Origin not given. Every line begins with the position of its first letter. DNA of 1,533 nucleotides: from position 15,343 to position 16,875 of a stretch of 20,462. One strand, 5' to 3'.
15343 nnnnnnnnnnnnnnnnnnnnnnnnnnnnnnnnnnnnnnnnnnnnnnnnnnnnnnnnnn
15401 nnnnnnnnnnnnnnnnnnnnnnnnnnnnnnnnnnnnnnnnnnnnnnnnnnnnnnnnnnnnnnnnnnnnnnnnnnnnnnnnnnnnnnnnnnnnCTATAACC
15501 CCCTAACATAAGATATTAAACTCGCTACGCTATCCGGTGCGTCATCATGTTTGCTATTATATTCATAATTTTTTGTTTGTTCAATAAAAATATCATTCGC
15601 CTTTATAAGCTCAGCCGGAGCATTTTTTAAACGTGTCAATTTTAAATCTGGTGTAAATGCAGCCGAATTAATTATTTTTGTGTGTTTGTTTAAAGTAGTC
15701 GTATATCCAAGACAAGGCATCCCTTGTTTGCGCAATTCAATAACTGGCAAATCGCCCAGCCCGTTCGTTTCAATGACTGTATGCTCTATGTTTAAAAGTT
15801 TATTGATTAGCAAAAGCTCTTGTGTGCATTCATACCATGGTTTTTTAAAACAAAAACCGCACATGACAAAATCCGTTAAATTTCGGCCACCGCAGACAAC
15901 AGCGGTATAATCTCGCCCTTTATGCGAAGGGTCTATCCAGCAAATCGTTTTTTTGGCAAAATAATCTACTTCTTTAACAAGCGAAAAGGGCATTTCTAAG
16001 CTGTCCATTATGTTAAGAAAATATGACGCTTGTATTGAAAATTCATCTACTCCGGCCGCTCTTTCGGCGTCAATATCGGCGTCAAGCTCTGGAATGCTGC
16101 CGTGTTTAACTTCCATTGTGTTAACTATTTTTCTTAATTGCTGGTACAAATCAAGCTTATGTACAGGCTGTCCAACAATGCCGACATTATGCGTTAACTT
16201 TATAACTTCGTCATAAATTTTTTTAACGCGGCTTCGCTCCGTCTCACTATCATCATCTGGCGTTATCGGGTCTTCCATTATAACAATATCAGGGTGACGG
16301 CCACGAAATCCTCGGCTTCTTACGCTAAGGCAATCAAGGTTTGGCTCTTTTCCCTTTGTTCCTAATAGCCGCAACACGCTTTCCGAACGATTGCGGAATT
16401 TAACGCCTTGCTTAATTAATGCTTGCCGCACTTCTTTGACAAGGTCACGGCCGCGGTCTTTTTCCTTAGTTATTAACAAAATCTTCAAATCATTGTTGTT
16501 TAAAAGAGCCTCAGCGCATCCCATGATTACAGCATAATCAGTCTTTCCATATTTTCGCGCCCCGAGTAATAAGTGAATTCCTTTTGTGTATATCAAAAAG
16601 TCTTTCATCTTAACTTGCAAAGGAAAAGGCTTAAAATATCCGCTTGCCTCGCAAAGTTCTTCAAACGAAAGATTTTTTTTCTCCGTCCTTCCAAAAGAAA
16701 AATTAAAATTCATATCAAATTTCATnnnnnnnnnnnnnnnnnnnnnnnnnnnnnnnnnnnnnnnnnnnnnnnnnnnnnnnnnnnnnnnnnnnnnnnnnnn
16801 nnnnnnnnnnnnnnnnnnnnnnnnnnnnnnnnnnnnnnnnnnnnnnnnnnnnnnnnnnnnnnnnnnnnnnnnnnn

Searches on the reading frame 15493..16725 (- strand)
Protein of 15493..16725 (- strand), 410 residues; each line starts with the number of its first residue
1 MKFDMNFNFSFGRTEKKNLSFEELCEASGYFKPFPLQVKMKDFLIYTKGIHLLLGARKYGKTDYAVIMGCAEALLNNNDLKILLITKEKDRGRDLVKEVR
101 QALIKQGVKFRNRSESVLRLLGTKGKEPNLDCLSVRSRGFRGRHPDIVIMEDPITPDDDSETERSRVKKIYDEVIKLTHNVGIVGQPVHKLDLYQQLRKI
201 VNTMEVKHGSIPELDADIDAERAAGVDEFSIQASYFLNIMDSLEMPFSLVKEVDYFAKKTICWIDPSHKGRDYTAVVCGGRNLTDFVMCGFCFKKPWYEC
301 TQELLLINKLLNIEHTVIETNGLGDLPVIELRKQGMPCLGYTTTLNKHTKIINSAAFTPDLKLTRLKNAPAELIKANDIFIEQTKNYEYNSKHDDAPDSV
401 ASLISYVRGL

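Call 12: find_related_loci(query=window:15493-16725:-, collection=genome_contigs, flank=10000)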
Query window:15493-16725:- (410 aa) in genome_contigs; peptide patterns used: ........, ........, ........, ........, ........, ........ (x = any residue, [..] = any of these).
31 stretches matched a pattern, but none encodes a relative of the query by tblastn (E <= 1e-3).
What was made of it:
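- The terminase scan of genomes found nothing (call 12).
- Tried and rejected: A single-protein terminase scan of 185,579 species genomes found no relative (call 12).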

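Call 31: find_encoding_contigs(protein=window:15493-16725:-, flank=10000, max_places=4)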
Protein window:15493-16725:- (410 aa): 9 contigs read that carry it; 3 places shown.
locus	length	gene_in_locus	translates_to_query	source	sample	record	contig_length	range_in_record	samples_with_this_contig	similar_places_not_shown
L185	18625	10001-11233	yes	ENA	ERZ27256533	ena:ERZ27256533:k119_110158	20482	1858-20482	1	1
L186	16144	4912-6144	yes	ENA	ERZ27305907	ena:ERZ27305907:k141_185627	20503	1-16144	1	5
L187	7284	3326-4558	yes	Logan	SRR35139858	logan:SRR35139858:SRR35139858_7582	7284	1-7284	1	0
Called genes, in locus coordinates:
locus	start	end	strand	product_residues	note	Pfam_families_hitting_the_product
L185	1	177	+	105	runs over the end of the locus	-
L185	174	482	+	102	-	-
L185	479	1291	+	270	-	-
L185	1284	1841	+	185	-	-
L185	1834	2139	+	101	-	-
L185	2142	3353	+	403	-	-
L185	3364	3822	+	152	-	PF00959:Phage_lysozyme (weak)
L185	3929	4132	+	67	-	-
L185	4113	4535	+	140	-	PF07486:Hydrolase_2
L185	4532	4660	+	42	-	-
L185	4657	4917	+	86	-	-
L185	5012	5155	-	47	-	PF01402:RHH_1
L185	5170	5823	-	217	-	-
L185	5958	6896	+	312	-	PF12684:DUF3799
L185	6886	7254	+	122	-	PF06147:DUF968 (faint)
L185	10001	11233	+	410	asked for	-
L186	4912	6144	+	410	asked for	-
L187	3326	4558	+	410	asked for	-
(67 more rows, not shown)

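Call 53: search_dna_similar(query=window:15493-16725:-, collection=phages, mode=protein, max_evalue=0.000001, max_rows=30)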
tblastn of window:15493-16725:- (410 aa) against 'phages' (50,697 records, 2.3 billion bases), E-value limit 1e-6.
Records with a match: 18; places in all: 18; records where one place covers at least 80% of the query: 5.
Best place of each record, by identity: 60-80% 2; <60% 16.
By first word of the organism name: Lactococcus 12; Bdellovibrio 3; Dulem 2; Enterococcus 1.
By host as written in the record: Lactococcus lactis 10; Bdellovibrio bacteriovorus H-I 109 2; Lactococcus lactis P335 2; Eulemur fulvus collaris 1; Varecia variegata 1; Bdellovibrio bacteriovorus HID13 1; Enterococcus hirae BBCO_MU_1 1.
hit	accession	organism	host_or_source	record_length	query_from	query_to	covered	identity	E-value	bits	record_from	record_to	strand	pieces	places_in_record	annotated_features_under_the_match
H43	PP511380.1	Dulem virus 29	Eulemur fulvus collaris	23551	14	410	97%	64.6%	2e-167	525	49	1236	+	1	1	terminase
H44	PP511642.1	Dulem virus 29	Varecia variegata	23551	14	410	97%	64.6%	2e-167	525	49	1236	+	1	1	terminase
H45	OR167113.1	Bdellovibrio phage MAC3UK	Bdellovibrio bacteriovorus HID13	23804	20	407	95%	36.5%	9e-69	241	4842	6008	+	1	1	terminase large subunit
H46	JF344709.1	Bdellovibrio phage phi1402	Bdellovibrio bacteriovorus H-I 109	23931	20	407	95%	36.3%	3e-69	243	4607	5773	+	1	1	large subunit terminase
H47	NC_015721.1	Bdellovibrio phage phi1402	Bdellovibrio bacteriovorus H-I 109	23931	20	407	95%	36.3%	3e-69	243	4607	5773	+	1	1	large subunit terminase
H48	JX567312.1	Lactococcus phage BM13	Lactococcus lactis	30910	142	404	64%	28.4%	2e-7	60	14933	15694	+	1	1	terminase large subunit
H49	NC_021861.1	Lactococcus phage BM13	Lactococcus lactis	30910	142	404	64%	28.4%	2e-7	60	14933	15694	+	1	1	terminase large subunit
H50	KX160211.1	Lactococcus phage 62503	Lactococcus lactis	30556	142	404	64%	28.4%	2e-7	59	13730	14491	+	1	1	terminase large subunit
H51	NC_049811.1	Lactococcus phage 62503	Lactococcus lactis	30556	142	404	64%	28.4%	2e-7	59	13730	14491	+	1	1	terminase large subunit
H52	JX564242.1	Lactococcus phage Q33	Lactococcus lactis P335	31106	142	404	64%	28.4%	2e-7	59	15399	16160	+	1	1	terminase large subunit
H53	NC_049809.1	Lactococcus phage Q33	Lactococcus lactis P335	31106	142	404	64%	28.4%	2e-7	59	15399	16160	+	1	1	terminase large subunit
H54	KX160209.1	Lactococcus phage 58502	Lactococcus lactis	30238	142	404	64%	28.4%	2e-7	59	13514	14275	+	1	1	terminase large subunit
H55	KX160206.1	Lactococcus phage 50902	Lactococcus lactis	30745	142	404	64%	28.4%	2e-7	59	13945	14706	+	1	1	terminase large subunit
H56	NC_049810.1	Lactococcus phage 50902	Lactococcus lactis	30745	142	404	64%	28.4%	2e-7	59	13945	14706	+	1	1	terminase large subunit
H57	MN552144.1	Lactococcus phage P1045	Lactococcus lactis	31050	142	404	64%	28.4%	2e-7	59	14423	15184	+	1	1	hypothetical protein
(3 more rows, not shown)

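Call 74: search_dna_similar(query=window:15493-16725:-, collection=plasmids, mode=protein, max_evalue=1e-10, max_rows=15)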
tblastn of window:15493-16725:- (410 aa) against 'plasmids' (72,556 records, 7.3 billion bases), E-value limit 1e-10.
No match.
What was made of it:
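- Tried and rejected: The terminase has no match in PLSDB, so there is no sign of a phage-plasmid (call 74).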
